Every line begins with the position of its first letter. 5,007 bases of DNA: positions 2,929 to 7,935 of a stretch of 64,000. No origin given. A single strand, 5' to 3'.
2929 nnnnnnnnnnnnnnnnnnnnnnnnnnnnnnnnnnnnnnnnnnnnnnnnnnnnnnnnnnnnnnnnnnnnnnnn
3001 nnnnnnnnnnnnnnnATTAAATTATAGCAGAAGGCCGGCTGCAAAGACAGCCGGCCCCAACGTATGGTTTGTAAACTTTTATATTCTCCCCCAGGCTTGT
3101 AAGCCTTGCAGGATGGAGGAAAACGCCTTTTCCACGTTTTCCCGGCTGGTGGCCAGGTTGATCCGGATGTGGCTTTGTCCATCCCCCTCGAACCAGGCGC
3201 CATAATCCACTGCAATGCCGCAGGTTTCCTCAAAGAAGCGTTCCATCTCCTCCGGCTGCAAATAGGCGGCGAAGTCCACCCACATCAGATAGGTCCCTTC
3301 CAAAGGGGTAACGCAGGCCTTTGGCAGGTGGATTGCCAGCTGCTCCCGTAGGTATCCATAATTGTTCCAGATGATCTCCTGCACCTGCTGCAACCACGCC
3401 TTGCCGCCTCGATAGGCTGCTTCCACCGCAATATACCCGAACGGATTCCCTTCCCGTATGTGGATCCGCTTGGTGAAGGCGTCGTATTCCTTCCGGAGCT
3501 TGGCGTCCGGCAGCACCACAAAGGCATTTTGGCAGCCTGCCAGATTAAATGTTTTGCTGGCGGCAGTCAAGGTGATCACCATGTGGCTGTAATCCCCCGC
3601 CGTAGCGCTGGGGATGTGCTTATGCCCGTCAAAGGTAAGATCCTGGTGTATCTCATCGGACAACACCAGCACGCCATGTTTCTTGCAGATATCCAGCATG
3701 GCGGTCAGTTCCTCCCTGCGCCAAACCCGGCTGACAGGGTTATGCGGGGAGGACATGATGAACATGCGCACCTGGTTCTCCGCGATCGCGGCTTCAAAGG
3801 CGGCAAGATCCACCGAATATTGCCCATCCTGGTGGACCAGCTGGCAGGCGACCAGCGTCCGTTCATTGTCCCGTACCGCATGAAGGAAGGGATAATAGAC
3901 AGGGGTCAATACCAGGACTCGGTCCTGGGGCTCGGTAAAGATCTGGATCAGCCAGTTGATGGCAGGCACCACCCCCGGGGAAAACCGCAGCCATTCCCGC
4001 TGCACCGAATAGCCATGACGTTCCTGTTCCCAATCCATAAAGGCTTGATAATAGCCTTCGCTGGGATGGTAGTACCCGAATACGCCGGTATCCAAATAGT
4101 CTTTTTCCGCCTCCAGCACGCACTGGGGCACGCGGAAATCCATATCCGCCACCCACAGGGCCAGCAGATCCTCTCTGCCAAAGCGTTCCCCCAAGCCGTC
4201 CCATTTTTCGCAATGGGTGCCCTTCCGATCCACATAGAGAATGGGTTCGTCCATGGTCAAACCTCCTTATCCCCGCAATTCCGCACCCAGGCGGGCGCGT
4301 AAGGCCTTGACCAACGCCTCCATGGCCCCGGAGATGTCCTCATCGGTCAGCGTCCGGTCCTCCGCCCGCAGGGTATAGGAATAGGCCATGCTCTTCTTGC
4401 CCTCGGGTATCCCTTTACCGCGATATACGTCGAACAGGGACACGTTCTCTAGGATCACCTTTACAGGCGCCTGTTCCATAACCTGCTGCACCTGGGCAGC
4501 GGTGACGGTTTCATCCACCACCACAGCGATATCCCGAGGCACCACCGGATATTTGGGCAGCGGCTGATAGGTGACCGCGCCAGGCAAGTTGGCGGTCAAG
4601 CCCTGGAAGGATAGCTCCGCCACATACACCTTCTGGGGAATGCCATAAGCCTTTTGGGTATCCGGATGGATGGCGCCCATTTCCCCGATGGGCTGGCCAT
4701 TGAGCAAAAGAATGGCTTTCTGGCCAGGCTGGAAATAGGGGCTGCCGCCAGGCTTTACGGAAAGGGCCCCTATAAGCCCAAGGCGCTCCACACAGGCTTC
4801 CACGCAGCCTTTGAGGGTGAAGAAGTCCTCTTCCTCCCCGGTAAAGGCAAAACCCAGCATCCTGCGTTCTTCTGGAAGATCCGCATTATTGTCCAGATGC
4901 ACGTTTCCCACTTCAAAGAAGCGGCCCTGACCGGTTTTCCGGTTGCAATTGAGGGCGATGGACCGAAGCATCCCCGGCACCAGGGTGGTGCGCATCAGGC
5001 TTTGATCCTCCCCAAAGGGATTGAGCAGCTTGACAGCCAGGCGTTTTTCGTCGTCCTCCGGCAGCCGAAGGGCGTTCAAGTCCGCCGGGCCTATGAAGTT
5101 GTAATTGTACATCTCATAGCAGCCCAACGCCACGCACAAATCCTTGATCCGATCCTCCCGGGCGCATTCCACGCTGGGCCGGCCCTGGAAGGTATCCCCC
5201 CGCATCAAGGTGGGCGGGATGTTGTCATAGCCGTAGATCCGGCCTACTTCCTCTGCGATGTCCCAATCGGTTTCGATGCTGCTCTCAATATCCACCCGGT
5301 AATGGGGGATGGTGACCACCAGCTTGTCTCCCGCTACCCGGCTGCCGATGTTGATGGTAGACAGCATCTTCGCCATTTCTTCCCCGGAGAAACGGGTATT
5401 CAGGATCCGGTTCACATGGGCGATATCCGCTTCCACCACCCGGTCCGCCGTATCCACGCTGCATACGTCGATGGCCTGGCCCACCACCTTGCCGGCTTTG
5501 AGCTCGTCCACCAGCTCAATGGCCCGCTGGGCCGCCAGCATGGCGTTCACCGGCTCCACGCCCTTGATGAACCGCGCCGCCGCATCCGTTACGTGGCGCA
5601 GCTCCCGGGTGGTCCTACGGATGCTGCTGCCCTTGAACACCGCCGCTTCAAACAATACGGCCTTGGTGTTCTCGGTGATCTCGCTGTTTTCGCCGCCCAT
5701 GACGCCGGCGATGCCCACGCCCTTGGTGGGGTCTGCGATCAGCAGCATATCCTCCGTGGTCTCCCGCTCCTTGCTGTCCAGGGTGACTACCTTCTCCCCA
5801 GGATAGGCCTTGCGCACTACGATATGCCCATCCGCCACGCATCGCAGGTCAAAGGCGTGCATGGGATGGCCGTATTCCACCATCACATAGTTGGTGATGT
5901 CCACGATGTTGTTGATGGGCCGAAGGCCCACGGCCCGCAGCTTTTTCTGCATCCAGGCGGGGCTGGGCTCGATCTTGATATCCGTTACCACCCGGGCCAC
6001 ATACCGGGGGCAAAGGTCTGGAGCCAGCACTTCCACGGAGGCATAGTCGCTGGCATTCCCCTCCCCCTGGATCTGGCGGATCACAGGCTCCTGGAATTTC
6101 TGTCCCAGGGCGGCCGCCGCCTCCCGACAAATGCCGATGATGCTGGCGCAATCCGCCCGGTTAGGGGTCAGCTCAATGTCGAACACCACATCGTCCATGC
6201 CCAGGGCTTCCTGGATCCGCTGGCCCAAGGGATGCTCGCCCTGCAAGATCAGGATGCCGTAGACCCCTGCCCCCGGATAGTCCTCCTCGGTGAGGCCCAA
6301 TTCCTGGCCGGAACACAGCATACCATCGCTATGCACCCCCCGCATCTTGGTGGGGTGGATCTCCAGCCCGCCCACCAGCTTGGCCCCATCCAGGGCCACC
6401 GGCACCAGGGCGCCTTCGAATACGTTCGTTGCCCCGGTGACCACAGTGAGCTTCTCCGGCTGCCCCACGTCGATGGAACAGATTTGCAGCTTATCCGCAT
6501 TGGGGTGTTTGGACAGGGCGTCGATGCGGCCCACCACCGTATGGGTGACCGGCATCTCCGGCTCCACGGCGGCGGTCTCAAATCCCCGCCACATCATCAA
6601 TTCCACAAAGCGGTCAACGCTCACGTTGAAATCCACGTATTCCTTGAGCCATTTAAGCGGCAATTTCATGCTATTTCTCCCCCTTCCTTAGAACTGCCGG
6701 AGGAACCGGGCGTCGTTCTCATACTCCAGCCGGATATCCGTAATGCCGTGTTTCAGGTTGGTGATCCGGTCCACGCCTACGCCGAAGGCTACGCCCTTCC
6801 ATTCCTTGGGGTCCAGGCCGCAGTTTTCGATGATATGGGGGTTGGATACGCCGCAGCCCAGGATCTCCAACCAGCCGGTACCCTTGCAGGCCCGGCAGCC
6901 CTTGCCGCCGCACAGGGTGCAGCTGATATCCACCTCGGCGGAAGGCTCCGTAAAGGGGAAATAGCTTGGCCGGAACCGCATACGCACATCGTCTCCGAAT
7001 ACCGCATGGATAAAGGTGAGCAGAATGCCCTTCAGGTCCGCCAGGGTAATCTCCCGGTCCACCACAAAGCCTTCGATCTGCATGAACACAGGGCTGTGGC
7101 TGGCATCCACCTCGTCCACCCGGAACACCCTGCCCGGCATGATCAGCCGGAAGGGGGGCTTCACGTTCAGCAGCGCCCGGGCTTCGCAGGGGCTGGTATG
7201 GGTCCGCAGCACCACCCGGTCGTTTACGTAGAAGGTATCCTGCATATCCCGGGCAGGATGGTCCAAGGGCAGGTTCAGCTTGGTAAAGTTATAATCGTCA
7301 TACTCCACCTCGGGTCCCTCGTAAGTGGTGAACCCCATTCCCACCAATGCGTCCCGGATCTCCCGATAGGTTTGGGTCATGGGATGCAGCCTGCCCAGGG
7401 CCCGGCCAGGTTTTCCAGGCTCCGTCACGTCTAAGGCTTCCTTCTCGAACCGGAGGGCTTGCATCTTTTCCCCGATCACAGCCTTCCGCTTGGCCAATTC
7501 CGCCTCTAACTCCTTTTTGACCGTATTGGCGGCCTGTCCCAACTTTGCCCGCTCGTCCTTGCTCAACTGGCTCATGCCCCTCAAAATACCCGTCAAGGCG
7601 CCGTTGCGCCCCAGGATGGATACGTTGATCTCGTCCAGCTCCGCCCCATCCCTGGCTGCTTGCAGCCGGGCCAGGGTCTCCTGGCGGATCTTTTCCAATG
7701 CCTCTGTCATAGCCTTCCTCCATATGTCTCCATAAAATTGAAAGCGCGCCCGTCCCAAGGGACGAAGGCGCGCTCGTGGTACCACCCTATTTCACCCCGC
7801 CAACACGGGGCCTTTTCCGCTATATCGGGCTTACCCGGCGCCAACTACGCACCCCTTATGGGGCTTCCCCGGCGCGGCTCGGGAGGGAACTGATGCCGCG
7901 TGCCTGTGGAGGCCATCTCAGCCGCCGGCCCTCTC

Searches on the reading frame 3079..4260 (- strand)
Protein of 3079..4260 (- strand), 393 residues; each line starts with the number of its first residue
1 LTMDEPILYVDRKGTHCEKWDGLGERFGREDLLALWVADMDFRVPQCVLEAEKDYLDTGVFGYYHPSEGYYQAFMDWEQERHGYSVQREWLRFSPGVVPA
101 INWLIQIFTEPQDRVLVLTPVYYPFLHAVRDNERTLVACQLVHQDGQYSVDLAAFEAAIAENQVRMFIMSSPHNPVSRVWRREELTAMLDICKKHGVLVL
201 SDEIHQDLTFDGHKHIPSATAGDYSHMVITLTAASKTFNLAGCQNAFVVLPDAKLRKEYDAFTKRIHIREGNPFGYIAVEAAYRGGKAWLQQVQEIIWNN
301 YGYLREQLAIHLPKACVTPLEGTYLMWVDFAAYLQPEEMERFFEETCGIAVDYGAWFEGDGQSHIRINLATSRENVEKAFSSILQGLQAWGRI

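Call 12: search_protein_families(library=pfam, proteins=[window:3079-4260:-], max_evalue=0.0001)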
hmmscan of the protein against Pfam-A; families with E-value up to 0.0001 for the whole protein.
window:3079-4260:- (393 aa): 1 family
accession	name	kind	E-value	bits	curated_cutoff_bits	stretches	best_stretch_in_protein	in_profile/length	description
PF00155.27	Aminotran_1_2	-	1.2e-40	140.2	19.7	1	33-383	4-361/361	Aminotransferase class I and II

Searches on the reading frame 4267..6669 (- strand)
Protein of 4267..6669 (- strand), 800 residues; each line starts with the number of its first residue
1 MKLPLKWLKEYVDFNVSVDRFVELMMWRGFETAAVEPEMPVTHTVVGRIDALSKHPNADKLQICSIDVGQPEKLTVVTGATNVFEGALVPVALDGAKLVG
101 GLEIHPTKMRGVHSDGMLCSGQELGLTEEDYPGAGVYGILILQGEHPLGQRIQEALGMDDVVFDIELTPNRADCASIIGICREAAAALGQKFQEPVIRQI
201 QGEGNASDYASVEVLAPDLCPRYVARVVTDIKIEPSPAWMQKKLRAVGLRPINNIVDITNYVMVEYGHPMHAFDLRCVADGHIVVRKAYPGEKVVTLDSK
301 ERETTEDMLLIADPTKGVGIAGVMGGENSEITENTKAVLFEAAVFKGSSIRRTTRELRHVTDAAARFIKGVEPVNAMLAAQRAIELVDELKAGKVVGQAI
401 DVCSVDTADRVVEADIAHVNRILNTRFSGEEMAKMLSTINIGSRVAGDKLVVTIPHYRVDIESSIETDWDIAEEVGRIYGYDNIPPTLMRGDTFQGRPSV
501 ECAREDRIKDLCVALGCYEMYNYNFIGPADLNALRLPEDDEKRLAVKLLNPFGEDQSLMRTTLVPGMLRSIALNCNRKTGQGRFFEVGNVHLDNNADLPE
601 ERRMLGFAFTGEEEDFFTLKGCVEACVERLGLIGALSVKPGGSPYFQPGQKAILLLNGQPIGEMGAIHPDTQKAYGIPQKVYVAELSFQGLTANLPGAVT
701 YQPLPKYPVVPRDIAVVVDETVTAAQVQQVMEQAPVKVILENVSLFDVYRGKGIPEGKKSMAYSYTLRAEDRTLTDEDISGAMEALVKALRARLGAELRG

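Call 12: search_protein_families(library=pfam, proteins=[window:4267-6669:-], max_evalue=0.0001)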
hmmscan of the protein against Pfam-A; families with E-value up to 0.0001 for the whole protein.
window:4267-6669:- (800 aa): 5 families
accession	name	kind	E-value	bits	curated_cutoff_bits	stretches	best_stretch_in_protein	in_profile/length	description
PF03483.22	B3_4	-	4.2e-64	215.8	29.3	1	220-390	2-172/174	B3/4 domain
PF17759.6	tRNA_synthFbeta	-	7.1e-58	196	22.4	1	484-688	1-214/214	Phenylalanyl tRNA synthetase beta chain CLM domain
PF03147.19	FDX-ACB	-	2.3e-29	102.1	31.1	1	705-799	1-94/94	Ferredoxin-fold anticodon binding domain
PF01588.26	tRNA_bind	-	1.5e-17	63.9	27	1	45-126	2-77/96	Putative tRNA binding domain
PF03484.21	B5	-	2.1e-15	57.1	28.6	1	413-481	2-67/67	tRNA synthetase B5 domain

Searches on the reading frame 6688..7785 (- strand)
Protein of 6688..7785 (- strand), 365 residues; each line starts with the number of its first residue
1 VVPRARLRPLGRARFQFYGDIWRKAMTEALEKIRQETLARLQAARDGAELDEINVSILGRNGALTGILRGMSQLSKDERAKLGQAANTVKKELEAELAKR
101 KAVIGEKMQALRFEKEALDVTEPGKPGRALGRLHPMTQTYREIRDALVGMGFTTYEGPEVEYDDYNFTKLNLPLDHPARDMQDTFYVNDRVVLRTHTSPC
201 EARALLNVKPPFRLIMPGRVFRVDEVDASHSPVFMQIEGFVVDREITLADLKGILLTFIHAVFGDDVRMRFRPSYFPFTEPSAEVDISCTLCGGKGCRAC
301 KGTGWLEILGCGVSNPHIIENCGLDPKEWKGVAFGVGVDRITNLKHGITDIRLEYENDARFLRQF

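Call 12: search_protein_families(library=pfam, proteins=[window:6688-7785:-], max_evalue=0.0001)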
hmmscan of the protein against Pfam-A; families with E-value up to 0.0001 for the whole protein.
window:6688-7785:- (365 aa): 2 families
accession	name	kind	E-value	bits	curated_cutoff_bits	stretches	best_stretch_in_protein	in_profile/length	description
PF01409.25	tRNA-synt_2d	-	9e-90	300.9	19.8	1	119-365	3-246/246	tRNA synthetases class II core domain (F)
PF02912.23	Phe_tRNA-synt_N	-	2.3e-16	60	22.3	1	47-110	3-66/69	Aminoacyl tRNA synthetase class II, N-terminal domain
